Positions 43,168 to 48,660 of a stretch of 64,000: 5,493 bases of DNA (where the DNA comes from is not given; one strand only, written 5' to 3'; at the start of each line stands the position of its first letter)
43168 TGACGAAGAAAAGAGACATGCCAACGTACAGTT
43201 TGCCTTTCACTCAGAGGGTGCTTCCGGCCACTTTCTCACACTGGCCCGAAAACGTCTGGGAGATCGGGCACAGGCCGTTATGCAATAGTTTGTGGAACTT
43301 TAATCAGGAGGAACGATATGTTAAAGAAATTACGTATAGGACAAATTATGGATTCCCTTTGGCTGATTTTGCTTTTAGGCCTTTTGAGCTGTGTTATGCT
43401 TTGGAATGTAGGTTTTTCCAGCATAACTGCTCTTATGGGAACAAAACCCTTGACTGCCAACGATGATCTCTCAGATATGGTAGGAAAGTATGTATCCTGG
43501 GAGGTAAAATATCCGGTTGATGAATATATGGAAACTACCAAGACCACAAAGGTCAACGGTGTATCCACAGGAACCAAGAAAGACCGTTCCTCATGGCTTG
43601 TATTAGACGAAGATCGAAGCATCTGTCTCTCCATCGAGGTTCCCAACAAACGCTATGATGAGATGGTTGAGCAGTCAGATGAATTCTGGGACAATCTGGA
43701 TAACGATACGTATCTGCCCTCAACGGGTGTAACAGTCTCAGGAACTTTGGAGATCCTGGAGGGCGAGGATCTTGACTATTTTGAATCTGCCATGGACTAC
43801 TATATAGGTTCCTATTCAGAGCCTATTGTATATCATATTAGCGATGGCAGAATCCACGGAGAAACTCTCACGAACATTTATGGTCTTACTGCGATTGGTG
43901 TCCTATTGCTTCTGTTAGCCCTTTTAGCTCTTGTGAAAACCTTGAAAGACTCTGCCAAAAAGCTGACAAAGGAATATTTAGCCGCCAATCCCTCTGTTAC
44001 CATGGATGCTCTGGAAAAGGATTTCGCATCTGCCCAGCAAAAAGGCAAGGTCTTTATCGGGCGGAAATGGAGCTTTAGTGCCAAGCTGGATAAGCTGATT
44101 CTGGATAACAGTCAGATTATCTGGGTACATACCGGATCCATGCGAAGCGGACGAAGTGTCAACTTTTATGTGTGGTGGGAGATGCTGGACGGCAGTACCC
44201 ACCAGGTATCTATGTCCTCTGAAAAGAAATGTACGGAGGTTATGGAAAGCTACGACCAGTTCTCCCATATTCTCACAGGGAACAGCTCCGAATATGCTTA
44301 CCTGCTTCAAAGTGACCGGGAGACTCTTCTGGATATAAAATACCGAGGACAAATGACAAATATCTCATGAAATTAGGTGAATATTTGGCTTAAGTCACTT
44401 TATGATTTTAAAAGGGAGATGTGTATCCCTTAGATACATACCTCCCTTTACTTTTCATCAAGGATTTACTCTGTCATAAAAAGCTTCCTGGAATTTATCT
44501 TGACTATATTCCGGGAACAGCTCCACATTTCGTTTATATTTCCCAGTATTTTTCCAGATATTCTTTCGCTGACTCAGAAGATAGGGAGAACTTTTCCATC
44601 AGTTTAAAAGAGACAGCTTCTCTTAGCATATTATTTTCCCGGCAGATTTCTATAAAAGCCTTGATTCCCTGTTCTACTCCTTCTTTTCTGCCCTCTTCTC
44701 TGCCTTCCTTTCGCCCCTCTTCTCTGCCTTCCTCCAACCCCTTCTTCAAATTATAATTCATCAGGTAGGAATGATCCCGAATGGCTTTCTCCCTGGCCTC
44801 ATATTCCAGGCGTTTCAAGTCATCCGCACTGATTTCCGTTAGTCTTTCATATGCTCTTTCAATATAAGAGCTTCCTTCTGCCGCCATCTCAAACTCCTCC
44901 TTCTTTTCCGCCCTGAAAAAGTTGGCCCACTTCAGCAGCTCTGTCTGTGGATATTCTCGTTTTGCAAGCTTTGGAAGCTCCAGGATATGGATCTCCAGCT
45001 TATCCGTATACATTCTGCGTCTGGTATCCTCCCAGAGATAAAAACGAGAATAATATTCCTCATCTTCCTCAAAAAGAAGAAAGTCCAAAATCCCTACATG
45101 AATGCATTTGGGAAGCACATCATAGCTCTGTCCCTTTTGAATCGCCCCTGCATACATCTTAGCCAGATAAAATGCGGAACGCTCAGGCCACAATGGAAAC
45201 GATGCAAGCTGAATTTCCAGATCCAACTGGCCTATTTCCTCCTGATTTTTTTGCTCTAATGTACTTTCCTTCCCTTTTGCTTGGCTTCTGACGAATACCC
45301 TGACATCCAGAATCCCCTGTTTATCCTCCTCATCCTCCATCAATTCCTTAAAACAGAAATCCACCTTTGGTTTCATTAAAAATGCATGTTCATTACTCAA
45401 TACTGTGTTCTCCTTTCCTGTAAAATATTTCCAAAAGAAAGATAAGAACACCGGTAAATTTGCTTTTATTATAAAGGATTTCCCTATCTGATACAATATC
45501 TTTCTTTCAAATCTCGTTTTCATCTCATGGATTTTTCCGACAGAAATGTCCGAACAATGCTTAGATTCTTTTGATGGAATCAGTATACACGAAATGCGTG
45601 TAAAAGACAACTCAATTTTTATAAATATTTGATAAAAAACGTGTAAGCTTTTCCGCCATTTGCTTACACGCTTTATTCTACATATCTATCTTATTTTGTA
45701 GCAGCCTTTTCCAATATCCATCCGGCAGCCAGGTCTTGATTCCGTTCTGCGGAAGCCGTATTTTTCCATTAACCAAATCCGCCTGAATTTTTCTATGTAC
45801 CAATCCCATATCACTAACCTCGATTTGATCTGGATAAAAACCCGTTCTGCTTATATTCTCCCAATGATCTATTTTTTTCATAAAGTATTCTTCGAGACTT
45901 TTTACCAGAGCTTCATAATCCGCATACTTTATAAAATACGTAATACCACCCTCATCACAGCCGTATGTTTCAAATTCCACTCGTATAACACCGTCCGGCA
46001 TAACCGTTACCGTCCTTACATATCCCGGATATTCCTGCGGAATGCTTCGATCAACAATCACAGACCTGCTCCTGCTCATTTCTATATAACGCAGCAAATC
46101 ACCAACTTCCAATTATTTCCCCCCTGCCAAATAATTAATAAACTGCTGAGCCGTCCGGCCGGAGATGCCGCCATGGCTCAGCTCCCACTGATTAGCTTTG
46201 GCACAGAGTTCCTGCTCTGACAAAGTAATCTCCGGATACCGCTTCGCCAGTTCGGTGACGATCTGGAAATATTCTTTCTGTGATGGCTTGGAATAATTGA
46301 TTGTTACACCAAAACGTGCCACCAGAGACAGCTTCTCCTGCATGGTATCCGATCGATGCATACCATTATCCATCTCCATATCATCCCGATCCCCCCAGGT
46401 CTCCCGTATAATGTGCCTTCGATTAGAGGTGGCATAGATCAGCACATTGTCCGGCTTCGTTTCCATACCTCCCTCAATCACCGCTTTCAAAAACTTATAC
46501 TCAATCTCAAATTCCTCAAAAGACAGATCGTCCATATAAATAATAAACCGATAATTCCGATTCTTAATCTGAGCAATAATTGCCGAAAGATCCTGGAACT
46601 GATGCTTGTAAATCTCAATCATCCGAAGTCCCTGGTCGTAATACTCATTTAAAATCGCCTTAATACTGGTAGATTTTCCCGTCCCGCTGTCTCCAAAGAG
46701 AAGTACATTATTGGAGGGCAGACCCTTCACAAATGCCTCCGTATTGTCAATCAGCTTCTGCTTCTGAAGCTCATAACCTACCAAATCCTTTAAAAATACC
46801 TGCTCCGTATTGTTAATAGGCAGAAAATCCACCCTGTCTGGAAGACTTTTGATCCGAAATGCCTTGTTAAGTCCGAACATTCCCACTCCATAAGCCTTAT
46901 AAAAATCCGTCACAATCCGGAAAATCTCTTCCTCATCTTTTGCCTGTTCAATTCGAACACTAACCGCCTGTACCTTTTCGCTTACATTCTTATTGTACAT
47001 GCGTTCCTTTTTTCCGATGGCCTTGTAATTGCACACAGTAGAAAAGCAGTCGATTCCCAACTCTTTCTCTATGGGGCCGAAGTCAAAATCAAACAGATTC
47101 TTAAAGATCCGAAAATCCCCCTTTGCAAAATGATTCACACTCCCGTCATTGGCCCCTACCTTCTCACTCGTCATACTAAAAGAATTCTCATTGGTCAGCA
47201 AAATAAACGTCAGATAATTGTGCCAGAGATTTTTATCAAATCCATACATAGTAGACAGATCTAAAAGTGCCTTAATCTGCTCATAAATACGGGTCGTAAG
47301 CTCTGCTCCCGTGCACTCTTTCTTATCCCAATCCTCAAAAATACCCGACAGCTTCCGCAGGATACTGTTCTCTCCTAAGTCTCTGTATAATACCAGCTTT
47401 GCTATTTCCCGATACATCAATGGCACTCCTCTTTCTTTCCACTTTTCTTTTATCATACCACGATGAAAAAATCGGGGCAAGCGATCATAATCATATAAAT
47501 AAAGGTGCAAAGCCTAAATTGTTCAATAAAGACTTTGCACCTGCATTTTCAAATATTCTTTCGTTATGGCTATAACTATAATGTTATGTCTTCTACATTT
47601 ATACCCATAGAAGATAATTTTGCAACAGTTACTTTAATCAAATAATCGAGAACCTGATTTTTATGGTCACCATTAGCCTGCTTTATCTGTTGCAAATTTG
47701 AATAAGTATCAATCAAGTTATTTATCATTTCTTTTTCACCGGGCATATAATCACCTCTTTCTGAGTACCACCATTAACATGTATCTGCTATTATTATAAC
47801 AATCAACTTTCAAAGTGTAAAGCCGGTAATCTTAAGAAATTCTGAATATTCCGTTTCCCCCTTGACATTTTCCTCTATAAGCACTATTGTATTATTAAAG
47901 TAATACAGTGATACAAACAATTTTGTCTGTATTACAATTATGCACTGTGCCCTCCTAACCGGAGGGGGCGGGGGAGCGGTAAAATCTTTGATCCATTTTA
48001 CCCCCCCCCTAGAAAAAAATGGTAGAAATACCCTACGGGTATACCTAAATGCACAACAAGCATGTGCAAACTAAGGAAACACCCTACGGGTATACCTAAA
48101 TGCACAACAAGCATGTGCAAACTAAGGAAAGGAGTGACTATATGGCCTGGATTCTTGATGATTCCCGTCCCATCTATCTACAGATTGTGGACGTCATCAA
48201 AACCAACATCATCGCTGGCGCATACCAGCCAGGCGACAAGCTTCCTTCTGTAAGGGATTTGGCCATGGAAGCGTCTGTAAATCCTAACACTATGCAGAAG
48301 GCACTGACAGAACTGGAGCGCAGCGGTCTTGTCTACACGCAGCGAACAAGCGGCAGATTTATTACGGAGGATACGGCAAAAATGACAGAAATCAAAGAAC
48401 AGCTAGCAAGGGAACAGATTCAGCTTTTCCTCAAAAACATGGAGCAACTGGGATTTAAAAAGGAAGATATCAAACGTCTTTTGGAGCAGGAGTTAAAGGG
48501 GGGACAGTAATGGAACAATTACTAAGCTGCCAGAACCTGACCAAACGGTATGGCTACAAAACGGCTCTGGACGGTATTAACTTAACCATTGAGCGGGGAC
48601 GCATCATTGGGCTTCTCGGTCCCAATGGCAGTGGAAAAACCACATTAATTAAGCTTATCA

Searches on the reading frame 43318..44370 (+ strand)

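Call 78: search_protein_families(library=pfam, proteins=[window:43318-44370:+], max_evalue=0.00001)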
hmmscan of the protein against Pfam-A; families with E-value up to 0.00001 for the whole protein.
window:43318-44370:+ (350 aa): 1 family
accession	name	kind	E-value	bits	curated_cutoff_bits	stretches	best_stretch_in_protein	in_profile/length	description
PF20456.3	DUF6709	-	2.9e-73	247.2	27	1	2-327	1-336/339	Family of unknown function (DUF6709)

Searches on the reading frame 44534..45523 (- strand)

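Call 78: search_protein_families(library=pfam, proteins=[window:44534-45523:-], max_evalue=0.00001)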
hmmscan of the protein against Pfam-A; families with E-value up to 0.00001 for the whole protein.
window:44534-45523:- (329 aa): 1 family
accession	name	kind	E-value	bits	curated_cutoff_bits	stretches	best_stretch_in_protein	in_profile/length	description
PF12784.13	PDDEXK_2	-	3.5e-32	112.4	27.4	1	78-257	46-228/229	PD-(D/E)XK nuclease family transposase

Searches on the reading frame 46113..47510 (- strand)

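Call 8: search_protein_families(library=pfam, proteins=[window:46113-47510:-])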
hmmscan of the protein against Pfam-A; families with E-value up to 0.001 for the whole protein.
window:46113-47510:- (465 aa): 5 families
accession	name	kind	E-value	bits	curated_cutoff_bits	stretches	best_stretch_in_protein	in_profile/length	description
PF05673.19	DUF815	-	5.4e-94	314.4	23.8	1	216-463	4-247/249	Protein of unknown function (DUF815)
PF20720.3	nSTAND3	-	4.4e-07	30.2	27.2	1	267-329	18-74/155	Novel STAND NTPase 3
PF13191.12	AAA_16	-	1.3e-05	26.2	32.6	1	244-315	3-73/167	AAA ATPase domain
PF00004.35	AAA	-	0.00022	22.1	21.2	1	269-329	1-66/131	ATPase family associated with various cellular activities (AAA)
PF13401.12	AAA_22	-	0.00045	21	27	0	268-316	7-55/130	AAA domain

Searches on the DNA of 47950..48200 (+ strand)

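Call 12: search_rna_families(source=window, start=47950, end=48200, threshold=evalue, max_evalue=10, show_alignments=3)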
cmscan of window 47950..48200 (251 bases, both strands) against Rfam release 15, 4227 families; matches with E-value up to 10: 2.
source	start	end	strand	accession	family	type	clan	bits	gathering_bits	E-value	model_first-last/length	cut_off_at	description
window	47969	48053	+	RF00426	SCARNA15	Gene; snRNA; snoRNA; scaRNA;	CL00019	13.3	65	4.3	1-128/128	no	Small Cajal body specific RNA 15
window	48016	48033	-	RF02186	ST7-OT3_4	Gene; lncRNA;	-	9.7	80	4.5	1-73/73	no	ST7 overlapping transcript 3 conserved region 4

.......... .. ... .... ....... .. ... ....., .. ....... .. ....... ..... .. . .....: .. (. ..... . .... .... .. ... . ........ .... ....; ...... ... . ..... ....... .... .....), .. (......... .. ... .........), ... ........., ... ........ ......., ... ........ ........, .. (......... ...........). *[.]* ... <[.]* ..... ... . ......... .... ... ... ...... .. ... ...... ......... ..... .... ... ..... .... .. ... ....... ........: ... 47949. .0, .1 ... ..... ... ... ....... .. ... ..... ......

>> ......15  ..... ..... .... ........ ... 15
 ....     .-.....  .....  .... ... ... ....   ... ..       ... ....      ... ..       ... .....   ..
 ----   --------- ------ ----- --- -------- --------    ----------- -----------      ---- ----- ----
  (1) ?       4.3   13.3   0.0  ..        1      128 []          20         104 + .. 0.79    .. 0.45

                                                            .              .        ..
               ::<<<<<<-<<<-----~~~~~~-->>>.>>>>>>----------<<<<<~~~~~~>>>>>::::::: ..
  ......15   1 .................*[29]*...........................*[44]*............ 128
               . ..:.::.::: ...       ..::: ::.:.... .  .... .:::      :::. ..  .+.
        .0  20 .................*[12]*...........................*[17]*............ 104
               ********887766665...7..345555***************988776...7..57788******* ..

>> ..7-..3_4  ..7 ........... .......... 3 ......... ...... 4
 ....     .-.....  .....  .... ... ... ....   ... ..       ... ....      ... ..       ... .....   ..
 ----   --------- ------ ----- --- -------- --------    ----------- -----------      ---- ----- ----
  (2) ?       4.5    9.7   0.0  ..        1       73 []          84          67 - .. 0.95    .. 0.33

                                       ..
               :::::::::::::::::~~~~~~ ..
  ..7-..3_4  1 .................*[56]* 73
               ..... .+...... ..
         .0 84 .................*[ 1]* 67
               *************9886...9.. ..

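Call 21: search_dna_similar(query=window:48025-48145:+, collection=plasmids, mode=distant, max_evalue=0.001)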
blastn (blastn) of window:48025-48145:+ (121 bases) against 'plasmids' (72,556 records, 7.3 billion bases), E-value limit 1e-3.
No match.

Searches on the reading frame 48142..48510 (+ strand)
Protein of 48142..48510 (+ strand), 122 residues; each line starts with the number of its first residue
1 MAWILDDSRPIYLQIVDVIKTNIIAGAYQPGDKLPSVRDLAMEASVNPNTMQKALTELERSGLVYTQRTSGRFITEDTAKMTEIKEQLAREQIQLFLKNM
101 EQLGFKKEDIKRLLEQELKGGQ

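Call 8: search_protein_families(library=pfam, proteins=[window:48142-48510:+])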
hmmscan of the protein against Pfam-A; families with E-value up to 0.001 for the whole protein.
window:48142-48510:+ (122 aa): 5 families
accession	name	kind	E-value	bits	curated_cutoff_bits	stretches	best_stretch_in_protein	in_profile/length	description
PF00392.27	GntR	-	2.4e-16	59.6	27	1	12-74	2-64/64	Bacterial regulatory proteins, gntR family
PF13730.12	HTH_36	-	6.9e-05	23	25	1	31-64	22-55/55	Helix-turn-helix domain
PF14502.12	HTH_41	-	0.00012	21.9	25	1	31-68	3-40/48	Helix-turn-helix domain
PF02082.26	Rrf2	-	0.00021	21.9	30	1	28-68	17-57/132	Iron-dependent Transcriptional regulator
PF01047.28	MarR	-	0.00097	19.4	24.6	0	36-68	19-51/59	MarR family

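Call 36: find_homologous_proteins(query=window:48142-48510:+, max_evalue=1e-10)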
Query window:48142-48510:+ (122 aa): 7923 proteins with E <= 1e-10 among 8000 candidates; the best 120 are listed.
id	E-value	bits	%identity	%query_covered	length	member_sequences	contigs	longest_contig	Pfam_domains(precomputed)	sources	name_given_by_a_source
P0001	4.8e-71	254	100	100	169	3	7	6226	PF00392.28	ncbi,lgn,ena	-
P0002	1.2e-70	252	99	100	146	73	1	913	PF00392.28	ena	-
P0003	2.1e-70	252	99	100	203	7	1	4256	PF00392.28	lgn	-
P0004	1.1e-65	237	93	98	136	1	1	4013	PF00392.28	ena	-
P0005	1.1e-62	227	89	100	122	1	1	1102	PF13730.13,PF00392.28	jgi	-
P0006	1.7e-62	226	90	98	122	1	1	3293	PF13730.13,PF00392.28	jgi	-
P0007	1.7e-61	223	88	98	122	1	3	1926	PF00392.28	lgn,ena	-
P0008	2.5e-61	222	89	98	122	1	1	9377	PF13730.13,PF00392.28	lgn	-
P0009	3.0e-61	222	86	100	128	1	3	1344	PF13730.13,PF00392.28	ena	-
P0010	3.3e-61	222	87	98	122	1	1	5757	PF00392.28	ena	-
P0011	6.4e-61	221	88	98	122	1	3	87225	PF13730.13,PF00392.28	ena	-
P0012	8.0e-61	221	85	100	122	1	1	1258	PF13730.13,PF00392.28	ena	-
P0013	9.1e-61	221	88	98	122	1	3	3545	PF13730.13,PF00392.28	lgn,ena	-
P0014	1.2e-60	220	88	98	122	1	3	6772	PF13730.13,PF00392.28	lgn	-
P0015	3.9e-60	219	89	96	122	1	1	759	PF13730.13,PF00392.28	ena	-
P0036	2.0e-59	216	88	95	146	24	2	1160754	PF13730.13,PF00392.28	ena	-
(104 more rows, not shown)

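Call 38: find_encoding_contigs(protein=P0003, flank=1500, max_places=3)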
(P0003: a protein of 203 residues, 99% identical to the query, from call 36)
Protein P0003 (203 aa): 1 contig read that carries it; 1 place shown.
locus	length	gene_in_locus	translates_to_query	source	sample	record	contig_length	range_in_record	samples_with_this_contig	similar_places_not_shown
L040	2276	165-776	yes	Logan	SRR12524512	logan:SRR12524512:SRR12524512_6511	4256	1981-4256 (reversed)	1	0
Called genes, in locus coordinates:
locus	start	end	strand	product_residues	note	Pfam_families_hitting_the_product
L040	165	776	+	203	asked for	PF00392:GntR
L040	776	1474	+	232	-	PF00005:ABC_tran, PF13304:AAA_21 (weak)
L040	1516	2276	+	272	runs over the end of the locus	-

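Call 39: find_encoding_contigs(protein=P0001, flank=1500, max_places=4)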
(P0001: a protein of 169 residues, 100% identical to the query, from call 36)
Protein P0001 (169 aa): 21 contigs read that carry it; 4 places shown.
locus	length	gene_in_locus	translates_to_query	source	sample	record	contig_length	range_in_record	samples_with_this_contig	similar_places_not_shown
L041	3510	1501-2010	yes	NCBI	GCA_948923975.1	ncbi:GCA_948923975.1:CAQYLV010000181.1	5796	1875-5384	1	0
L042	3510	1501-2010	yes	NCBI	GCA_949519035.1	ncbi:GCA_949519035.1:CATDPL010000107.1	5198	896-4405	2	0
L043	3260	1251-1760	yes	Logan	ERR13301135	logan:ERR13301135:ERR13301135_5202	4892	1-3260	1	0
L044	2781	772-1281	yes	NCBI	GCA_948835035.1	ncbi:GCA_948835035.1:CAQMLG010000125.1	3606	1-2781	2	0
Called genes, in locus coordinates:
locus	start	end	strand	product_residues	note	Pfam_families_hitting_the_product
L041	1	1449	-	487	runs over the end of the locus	PF05673:DUF815, PF20720:nSTAND3 (weak)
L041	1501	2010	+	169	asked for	PF00392:GntR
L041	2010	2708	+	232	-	PF00005:ABC_tran, PF13304:AAA_21 (weak)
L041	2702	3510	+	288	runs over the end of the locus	-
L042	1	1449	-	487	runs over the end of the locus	PF05673:DUF815, PF20720:nSTAND3 (weak)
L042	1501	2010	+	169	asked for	PF00392:GntR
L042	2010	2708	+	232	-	PF00005:ABC_tran, PF13304:AAA_21 (weak)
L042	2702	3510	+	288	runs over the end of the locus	-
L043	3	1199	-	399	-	?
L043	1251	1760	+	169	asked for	PF00392:GntR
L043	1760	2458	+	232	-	PF00005:ABC_tran, PF13304:AAA_21 (weak)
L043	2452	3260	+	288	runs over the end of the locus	-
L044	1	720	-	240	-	?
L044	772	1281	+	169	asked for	PF00392:GntR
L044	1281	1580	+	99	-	-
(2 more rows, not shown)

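Call 40: find_encoding_contigs(protein=P0036, flank=1500, max_places=2)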
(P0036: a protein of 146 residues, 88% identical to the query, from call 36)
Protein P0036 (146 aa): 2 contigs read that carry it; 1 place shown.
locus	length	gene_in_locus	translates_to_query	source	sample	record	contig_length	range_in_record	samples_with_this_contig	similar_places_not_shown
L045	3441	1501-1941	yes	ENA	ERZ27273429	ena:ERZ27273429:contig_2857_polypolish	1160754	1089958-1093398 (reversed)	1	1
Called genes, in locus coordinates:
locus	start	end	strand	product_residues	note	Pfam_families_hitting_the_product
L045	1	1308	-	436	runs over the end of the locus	PF05673:DUF815, PF20720:nSTAND3 (weak)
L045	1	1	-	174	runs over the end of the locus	-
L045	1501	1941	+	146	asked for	PF13730:HTH_36 (faint), PF00392:GntR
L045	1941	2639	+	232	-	PF00005:ABC_tran, PF13304:AAA_21 (weak)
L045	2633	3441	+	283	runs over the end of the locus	-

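Call 41: find_encoding_contigs(protein=P0004, flank=1500, max_places=2)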
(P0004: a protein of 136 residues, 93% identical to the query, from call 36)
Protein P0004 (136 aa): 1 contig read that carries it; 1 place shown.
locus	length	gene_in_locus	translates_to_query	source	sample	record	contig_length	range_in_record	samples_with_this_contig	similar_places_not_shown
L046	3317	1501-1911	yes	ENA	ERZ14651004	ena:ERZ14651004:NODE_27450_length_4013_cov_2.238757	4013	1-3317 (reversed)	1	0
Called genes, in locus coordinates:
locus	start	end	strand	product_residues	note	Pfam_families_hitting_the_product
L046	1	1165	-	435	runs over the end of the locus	PF05673:DUF815, PF20720:nSTAND3 (weak)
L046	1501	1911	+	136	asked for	PF00392:GntR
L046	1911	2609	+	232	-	PF00005:ABC_tran, PF13304:AAA_21 (weak)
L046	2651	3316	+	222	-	?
